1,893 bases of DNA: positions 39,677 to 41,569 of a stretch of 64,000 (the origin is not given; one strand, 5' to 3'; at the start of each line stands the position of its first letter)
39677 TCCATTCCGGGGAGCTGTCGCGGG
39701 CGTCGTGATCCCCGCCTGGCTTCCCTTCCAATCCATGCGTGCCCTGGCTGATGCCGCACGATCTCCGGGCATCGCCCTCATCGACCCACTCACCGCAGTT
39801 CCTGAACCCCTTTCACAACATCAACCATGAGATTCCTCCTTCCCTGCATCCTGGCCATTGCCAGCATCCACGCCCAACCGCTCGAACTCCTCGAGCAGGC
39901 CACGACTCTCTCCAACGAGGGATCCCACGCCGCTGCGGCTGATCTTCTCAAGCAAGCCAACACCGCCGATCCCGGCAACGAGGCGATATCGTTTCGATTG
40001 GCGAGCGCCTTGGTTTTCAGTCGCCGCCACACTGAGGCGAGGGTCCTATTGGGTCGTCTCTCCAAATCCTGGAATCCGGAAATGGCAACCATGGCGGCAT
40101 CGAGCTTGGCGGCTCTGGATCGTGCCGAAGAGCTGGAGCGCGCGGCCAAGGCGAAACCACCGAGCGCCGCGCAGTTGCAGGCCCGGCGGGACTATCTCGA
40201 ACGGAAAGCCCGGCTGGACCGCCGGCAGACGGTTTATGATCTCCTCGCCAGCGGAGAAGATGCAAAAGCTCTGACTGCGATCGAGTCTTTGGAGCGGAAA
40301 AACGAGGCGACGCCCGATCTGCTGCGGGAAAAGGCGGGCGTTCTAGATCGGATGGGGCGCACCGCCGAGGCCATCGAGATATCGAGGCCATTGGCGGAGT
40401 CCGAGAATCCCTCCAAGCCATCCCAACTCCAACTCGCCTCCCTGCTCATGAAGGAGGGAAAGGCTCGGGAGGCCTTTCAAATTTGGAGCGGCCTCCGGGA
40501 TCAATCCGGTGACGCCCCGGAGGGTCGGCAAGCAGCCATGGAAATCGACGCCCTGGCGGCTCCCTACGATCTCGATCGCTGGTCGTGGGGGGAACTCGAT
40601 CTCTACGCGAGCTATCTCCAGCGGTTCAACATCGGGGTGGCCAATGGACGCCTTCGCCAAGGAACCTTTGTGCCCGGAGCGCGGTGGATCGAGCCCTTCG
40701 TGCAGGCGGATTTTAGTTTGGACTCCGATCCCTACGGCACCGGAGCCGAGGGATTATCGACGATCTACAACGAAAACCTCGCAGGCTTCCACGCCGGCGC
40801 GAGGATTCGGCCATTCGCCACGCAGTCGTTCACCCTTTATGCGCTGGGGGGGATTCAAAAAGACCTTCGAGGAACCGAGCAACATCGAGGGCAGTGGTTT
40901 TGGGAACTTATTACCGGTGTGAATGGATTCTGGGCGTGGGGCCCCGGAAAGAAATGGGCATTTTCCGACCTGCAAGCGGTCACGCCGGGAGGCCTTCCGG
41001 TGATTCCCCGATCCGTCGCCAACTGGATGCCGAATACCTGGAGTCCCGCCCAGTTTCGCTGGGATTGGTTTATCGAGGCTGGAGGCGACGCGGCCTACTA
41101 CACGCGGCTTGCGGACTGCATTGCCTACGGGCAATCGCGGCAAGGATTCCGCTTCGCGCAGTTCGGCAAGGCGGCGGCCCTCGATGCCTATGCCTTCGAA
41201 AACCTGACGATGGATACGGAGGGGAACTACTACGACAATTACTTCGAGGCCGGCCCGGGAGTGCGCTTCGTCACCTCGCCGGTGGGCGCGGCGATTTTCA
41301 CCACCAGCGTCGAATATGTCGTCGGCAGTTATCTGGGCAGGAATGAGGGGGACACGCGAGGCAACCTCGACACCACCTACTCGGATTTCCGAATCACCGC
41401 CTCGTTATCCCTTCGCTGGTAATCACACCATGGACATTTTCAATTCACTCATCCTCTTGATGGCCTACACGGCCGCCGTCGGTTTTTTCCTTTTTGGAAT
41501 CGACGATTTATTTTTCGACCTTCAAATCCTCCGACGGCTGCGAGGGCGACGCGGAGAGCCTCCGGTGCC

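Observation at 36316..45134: Five-gene coupled exopolysaccharide machine mixing Bcs/Pss-type and Nfr-type components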

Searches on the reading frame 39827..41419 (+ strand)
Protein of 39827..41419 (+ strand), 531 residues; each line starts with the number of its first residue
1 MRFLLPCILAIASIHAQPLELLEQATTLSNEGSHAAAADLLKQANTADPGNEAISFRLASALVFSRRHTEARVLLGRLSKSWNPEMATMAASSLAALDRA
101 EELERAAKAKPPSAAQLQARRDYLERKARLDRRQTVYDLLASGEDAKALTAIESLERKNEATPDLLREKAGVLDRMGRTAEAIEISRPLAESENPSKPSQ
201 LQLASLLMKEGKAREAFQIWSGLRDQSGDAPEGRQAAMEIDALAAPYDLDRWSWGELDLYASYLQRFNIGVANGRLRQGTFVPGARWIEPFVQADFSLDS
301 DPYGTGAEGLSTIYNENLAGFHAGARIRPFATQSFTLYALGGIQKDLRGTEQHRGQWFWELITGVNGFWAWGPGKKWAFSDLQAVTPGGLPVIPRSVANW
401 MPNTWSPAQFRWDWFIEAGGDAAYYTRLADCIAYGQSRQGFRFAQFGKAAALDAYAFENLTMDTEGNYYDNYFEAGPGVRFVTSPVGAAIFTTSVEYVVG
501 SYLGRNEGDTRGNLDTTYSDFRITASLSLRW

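Call 8: search_protein_families(library=pfam, proteins=[window:39827-41419:+], max_evalue=0.1)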
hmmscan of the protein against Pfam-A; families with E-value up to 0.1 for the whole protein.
window:39827-41419:+ (531 aa): 6 families
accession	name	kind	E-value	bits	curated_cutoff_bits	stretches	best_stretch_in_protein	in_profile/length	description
PF14559.12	TPR_19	-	2.4e-09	37.8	25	1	31-80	4-53/68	Tetratricopeptide repeat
PF13428.12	TPR_14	-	1.6e-06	28.7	23.5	1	21-60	4-43/44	Tetratricopeptide repeat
PF24575.1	TPR_Slam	-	2.8e-06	28.1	35.2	1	18-72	47-101/104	Surface lipoprotein assembly modifier, N-terminal TPR repeats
PF12895.13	ANAPC3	-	0.002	18.8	27.2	0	21-77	26-81/82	Anaphase-promoting complex, cyclosome, subunit 3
PF13432.12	TPR_16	-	0.044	14.7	32.7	0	22-77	1-55/65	Tetratricopeptide repeat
PF14561.12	TPR_20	-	0.089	13.6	25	0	35-74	5-44/90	Tetratricopeptide repeat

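Call 9: search_protein_families(library=ncbifam, proteins=[window:39827-41419:+], max_evalue=0.1)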
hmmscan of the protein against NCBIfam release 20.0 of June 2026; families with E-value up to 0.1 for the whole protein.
window:39827-41419:+ (531 aa): 4 families
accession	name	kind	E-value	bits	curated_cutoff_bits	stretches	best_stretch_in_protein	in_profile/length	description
NF008520.0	PRK11447.1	equivalog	2.5e-06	25.6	858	1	21-168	464-609/1157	cellulose synthase complex outer membrane protein BcsC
TIGR02917.1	PEP_TPR_lipo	equivalog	1.5e-05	23.1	312.2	2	27-78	846-897/899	XrtA/PEP-CTERM system TPR-repeat protein PrsT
NF040959.1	MamA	equivalog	0.00014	21.4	200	1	23-107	42-125/204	magnetosome protein MamA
NF052400.1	M48_BAM_BepA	equivalog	0.0082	14.9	570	0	31-106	354-432/483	beta-barrel assembly-enhancing protease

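Call 32: find_homologous_proteins(query=window:39827-41419:+, max_evalue=0.001)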
Query window:39827-41419:+ (531 aa): 132 proteins with E <= 0.001 among 8000 candidates; the best 120 are listed.
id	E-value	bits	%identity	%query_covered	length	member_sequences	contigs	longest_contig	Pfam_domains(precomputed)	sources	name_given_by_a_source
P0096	0.0e+0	1105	92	100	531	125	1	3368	PF14559.13,PF24575.2,PF13428.13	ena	-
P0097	6.9e-277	937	77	100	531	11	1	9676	PF14559.13,PF24575.2,PF13428.13,PF07719.24,PF13174.13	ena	-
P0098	1.4e-275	933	75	100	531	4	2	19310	PF14559.13,PF24575.2,PF13428.13,PF13174.13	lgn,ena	-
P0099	1.1e-271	920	75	100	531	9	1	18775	PF14559.13,PF24575.2,PF13428.13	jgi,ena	jgi:Flp pilus assembly protein TadD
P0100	1.1e-271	920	76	100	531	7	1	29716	PF14559.13,PF24575.2,PF13428.13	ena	-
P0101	1.6e-271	919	75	100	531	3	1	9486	PF14559.13,PF24575.2,PF13176.13,PF13428.13,PF07719.24,PF13174.13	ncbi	-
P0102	3.7e-271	918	75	100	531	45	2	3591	PF14559.13,PF24575.2,PF13428.13,PF13174.13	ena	-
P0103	2.6e-270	916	75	100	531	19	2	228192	PF14559.13,PF24575.2,PF13428.13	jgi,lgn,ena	jgi:tetratricopeptide (TPR) repeat protein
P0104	2.7e-268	909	76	100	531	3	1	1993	PF14559.13,PF24575.2,PF13428.13,PF13174.13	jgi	jgi:tetratricopeptide (TPR) repeat protein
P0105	7.5e-263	891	73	100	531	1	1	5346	PF14559.13,PF24575.2,PF13424.13,PF13428.13,PF07719.24,PF13174.13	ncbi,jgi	jgi:Flp pilus assembly protein TadD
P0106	1.3e-231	788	66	100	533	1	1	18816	PF14559.13,PF24575.2,PF13428.13,PF13174.13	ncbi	-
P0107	7.4e-230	782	65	99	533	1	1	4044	PF14559.13,PF13428.13,PF13174.13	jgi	jgi:hypothetical protein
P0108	1.6e-229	781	64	99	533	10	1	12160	PF14559.13,PF24575.2,PF13428.13,PF13174.13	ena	-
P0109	3.8e-226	770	65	99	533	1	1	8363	PF14559.13,PF24575.2,PF13428.13,PF13174.13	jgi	-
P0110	2.5e-225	767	64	100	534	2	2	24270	PF14559.13,PF13174.13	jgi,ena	-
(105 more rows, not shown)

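Call 46: predict_structure(alignment_id=A3)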
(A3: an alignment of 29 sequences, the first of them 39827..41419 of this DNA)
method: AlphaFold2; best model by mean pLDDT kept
length: 531 residues; sequences in the alignment: 29
mean_pLDDT: 80.8   pTM: 0.60
mean pLDDT of the five models: 80.8, 80.0, 78.8, 76.2, 71.5
residues with pLDDT >= 90: 144; 70-90: 290; 50-70: 61; < 50: 36
segments of 3 or more residues with pLDDT < 50: 1-3, 12-16, 306-314, 379-390, 509-512
pLDDT, mean of each block of 10 residues (from residue 1): 47 53 84 87 86 89 89 91 89 89 77 82 92 94 94 93 93 94 93 86 92 91 88 86 76 86 81 89 86 87 52 63 87 77 81 80 85 67 45 58 80 86 79 84 86 87 71 84 69 87 57 66 86 76
secondary structure, 60 per line:
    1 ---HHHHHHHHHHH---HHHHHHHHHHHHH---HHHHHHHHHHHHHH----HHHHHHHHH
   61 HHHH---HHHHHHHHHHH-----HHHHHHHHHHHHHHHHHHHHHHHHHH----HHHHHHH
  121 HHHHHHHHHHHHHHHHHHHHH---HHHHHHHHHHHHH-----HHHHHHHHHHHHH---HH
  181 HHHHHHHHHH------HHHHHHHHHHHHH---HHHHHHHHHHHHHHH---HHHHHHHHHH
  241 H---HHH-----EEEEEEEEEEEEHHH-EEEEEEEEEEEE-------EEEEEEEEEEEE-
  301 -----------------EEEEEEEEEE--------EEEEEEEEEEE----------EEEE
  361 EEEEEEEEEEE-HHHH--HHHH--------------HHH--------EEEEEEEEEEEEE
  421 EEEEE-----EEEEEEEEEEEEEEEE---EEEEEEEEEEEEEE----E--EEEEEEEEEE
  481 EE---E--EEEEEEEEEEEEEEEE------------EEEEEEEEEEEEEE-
elements in order: H4-14 H18-30 H34-47 H52-64 H68-78 H84-109 H114-141 H145-157 H163-175 H179-190 H197-209 H213-227 H231-241 E253-264 E269-280 E288-299 E318-327 E336-346 E357-371 H373-376 H379-382 E408-425 E431-446 E450-463 E471-482 E489-504 E517-530

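Call 50: fold_search(model_id=the predicted structure, library=pdb)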
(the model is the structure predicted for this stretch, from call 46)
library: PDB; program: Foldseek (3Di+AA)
matches with E <= 10: 1559; with E <= 0.001: 300
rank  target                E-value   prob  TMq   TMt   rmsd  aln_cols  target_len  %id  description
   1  9b8h_A                1.7e-09  1.00  0.30  0.28  21.5       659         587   10  Cryo-EM structure of E. coli cellulose synthase subunit C with cellotetraose (released 2025-02-19)
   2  9b8a                  3.0e-09  1.00  0.31  0.30  22.6       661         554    9  Cryo-EM structure of E. coli cellulose synthase subunit C (released 2025-02-19)
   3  4v3h_B                2.3e-06  1.00  0.19  0.28  10.9       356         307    8  Crystal structure of CymA from Klebsiella oxytoca (released 2015-06-03)
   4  9a32_MODEL_1_A        2.7e-06  1.00  0.20  0.26  13.0       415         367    7  Model of E. coli OmpC by in-cell photo-crosslinking MS and deep learning (released 2023-02-24)
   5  6ehe                  3.1e-06  1.00  0.19  0.29  13.2       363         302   10  OmpTdeltaL8 (loop L8 deletion mutant of OmpT), an outer membrane protein of Vibrio cholerae (released 2018-04-25)
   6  8jto                  3.1e-06  1.00  0.19  0.26  16.0       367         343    8  Outer membrane porin of Burkholderia pseudomallei (BpsOmp38) in complex with ceftazidime (released 2024-06-26)
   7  6ene_A                4.3e-06  0.92  0.12  0.17  23.2       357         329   10  OmpF orthologue from Enterobacter cloacae (OmpE35) (released 2018-10-31)
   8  2y4u                  5.9e-06  1.00  0.19  0.24  22.0       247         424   16  Crystal structure of human P58(IPK) in space group P312 (released 2011-08-10)
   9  4d5d_A                6.2e-06  1.00  0.19  0.27  13.1       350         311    9  Crystal structure of CymA from Klebsiella oxytoca (released 2015-06-03)
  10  2j4u_P                6.6e-06  0.87  0.12  0.16  22.4       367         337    9  E.coli OmpC - camel Lactoferrin complex (released 2007-02-13)
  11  6ehf                  7.4e-06  1.00  0.19  0.26  13.6       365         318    8  OmpT (in-vitro folded), an outer membrane protein Vibrio cholerae (trimer form) (released 2018-04-25)
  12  4y25                  9.2e-06  1.00  0.27  0.44  13.9       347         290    7  Bacterial polysaccharide outer membrane secretin (released 2016-03-16)
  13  4lsh_B                1.0e-05  0.99  0.17  0.24  17.4       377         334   10  Ion selectivity of OmpF porin soaked in 0.2M KBr (released 2013-10-23)
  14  5o68_L                1.1e-05  1.00  0.23  0.39   9.4       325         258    8  Crystal Structure of the Pseudomonas functional amyloid secretion protein FapF - R157A mutant (released 2017-08-23)
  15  6ehb_C                1.2e-05  0.99  0.18  0.26  15.1       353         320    8  OmpU, an outer membrane protein, of Vibrio cholerae (released 2018-04-25)
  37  6tzk                  2.8e-05  1.00  0.27  0.30  11.8       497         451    8  Bacterial cellulose synthase outermembrane channel BcsC with terminal TPR repeat (released 2019-10-23)
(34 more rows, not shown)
